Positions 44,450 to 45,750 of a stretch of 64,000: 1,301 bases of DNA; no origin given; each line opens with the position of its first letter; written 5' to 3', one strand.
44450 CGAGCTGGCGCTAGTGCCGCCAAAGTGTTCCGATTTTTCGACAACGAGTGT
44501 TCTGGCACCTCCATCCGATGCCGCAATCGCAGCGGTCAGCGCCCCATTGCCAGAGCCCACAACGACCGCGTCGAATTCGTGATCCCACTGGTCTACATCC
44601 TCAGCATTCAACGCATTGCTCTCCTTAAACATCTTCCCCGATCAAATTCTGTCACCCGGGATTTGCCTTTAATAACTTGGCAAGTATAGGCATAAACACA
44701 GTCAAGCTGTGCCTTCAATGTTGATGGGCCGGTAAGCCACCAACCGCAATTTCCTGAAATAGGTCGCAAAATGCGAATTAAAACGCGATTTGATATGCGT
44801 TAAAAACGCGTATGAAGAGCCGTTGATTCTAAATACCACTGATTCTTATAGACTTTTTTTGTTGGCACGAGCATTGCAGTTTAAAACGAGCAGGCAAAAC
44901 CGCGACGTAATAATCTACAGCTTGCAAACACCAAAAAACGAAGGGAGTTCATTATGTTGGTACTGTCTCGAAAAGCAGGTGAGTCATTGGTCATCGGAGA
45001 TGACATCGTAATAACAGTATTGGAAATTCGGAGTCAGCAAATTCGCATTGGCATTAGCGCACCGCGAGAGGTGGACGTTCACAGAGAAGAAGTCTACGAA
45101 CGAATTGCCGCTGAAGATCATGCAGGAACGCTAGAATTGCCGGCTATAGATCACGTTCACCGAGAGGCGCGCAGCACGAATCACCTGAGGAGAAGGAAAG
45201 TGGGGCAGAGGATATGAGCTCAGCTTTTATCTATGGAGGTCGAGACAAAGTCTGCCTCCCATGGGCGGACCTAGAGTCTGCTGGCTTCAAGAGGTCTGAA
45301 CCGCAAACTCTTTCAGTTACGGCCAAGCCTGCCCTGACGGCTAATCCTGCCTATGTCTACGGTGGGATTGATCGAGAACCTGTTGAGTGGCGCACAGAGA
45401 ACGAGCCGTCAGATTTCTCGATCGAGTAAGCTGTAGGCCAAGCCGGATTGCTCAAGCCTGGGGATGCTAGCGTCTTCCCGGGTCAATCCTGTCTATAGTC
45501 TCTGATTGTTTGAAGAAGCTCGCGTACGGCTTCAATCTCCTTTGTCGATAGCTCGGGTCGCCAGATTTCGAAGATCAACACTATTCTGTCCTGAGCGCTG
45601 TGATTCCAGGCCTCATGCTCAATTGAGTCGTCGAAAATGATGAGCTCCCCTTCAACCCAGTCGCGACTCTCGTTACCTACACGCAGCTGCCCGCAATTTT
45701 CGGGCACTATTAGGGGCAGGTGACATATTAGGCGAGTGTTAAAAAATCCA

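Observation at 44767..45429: Sigma-54 promoter driving an extra, long-tailed CsrA paralog that is translationally coupled to a 71-aa two-repeat protein (candidate new CsrA-partner module)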

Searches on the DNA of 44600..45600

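Call 64: search_rna_families(source=window, start=44600, end=45600, threshold=evalue, max_evalue=5)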
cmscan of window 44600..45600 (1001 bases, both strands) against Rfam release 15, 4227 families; matches with E-value up to 5: 0.
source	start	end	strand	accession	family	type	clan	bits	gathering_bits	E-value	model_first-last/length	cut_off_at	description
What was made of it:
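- On LuxO regulon (qrr-type promoter): No Rfam match in 44600-45600 at E<=5 (call 64).
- Closest known: LuxO/sigma-54 qrr promoters of Vibrio. Different: The product is a protein pair, not an Hfq-dependent Qrr sRNA, and there is no Rfam match (call 64).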
